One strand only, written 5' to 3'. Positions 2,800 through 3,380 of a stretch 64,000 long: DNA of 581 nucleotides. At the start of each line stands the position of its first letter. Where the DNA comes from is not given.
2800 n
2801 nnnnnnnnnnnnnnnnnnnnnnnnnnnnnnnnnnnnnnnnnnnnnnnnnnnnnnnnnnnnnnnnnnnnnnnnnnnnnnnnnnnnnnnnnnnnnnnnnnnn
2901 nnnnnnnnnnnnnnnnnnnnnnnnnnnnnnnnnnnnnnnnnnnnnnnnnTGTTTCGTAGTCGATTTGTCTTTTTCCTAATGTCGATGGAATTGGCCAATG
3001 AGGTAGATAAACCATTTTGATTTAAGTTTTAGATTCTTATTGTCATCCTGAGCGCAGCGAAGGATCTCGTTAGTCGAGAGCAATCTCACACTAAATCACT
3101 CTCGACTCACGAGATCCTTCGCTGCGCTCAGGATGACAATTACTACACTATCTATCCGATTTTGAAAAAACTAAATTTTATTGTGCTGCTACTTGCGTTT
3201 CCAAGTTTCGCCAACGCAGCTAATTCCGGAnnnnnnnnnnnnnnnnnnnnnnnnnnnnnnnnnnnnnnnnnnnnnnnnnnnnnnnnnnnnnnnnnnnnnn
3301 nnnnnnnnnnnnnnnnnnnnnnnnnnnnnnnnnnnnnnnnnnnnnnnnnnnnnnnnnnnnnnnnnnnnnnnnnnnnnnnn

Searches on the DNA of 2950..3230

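Call 64: search_with_rna_model(model_id=R1, source=window, start=2950, end=3230, filters=off, max_evalue=0.001, show_alignments=1)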
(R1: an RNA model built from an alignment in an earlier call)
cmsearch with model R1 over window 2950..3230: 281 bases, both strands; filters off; matches with E-value up to 0.001: 2.
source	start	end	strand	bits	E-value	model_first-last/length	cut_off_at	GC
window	3022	3157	-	54.9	4.6e-19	1-140/140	no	0.44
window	3022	3157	+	48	1.3e-16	1-140/140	no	0.44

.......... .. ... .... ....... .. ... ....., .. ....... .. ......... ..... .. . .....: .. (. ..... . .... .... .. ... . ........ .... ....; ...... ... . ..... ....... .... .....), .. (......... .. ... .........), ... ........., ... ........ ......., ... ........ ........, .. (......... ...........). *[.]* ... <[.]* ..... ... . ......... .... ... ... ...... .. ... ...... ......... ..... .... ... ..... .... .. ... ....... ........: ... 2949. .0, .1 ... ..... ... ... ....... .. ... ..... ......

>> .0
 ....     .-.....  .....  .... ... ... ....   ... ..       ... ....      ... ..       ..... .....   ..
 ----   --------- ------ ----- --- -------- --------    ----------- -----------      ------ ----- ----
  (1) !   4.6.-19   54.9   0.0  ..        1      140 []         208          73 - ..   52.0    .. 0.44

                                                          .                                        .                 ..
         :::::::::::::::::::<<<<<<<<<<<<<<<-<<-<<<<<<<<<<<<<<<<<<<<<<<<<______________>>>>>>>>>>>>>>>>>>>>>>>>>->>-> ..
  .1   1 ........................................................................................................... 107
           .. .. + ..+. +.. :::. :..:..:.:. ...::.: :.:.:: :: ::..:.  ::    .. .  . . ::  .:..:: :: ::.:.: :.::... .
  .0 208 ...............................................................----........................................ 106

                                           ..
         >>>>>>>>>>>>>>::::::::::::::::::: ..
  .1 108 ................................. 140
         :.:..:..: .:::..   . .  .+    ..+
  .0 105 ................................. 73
